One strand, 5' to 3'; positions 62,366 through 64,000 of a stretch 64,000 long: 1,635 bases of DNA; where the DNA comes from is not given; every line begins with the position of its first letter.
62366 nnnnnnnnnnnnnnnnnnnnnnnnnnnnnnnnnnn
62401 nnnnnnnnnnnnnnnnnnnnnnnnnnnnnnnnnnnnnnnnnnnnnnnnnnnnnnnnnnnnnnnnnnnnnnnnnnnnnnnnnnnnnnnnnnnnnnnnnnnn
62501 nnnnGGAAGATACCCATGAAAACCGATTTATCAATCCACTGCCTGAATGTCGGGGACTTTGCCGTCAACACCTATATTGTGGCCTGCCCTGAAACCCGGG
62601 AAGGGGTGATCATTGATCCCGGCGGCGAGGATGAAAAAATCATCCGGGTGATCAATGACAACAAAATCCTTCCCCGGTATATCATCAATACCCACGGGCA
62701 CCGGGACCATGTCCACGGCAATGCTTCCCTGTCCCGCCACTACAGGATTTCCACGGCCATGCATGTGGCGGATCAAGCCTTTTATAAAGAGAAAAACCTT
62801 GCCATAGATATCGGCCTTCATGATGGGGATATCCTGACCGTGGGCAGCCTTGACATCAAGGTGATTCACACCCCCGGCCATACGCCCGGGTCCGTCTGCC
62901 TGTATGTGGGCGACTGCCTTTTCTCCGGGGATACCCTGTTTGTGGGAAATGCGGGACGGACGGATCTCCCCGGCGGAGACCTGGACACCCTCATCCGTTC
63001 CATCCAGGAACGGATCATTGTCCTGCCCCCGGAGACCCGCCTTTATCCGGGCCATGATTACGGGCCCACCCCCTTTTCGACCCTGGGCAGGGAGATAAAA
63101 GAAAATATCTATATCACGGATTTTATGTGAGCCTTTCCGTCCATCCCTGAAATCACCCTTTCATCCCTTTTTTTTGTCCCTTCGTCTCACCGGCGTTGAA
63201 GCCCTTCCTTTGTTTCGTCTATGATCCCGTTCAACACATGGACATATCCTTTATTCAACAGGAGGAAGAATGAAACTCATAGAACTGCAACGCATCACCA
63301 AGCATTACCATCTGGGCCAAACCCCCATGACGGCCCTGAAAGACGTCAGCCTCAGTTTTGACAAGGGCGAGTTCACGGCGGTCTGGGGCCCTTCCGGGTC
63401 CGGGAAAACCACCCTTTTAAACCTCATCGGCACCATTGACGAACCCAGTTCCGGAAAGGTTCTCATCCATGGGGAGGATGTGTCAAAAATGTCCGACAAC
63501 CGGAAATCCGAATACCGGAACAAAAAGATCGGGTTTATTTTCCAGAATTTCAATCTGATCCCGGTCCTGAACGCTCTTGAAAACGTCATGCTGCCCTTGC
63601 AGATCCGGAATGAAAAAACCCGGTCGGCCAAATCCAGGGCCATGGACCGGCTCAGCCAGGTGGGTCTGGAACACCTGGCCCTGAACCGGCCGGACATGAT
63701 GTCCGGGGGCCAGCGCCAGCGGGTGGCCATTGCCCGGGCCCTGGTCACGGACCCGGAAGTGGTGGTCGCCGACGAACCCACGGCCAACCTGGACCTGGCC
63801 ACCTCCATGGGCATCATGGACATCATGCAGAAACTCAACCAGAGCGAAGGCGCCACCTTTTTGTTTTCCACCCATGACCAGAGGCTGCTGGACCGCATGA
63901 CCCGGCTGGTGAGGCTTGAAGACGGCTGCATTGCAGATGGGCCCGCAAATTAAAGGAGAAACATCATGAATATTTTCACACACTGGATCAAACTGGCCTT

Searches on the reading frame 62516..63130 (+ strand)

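Call 47: search_protein_families(library=pfam, proteins=[window:62516-63130:+], max_evalue=0.01)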
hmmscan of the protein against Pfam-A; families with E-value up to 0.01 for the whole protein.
window:62516-63130:+ (204 aa): 2 families
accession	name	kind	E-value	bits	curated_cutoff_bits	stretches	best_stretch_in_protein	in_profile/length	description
PF00753.33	Lactamase_B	-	4.8e-27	95.6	22.7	1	13-180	2-196/196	Metallo-beta-lactamase superfamily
PF19583.5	ODP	-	0.0052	17.1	27.2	1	16-140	2-136/194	ODP family beta lactamase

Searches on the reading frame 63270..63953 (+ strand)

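Call 47: search_protein_families(library=pfam, proteins=[window:63270-63953:+], max_evalue=0.01)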
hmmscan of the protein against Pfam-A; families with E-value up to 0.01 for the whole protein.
window:63270-63953:+ (227 aa): 8 families
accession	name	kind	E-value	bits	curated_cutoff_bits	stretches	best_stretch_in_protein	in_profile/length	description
PF00005.33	ABC_tran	-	2e-35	122.8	25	1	23-172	1-137/137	ABC transporter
PF13304.12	AAA_21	-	4.7e-09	37.2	27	1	145-208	239-304/304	AAA domain, putative AbiEii toxin, Type IV TA system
PF02463.25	SMC_N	-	1.1e-06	28.7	40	1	25-216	17-211/220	RecF/RecN/SMC N terminal domain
PF13555.12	AAA_29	-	0.001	19.2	27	1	26-51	15-40/61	P-loop containing region of AAA domain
PF13476.12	AAA_23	-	0.0011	20.1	27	1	24-53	11-39/201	AAA domain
PF13401.12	AAA_22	-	0.0011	19.7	27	1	34-58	6-30/130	AAA domain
PF03193.22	RsgA_GTPase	-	0.0061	16.8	30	0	23-54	97-127/174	RsgA GTPase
PF13191.12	AAA_16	-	0.0076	17.2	32.6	0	34-59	25-51/167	AAA ATPase domain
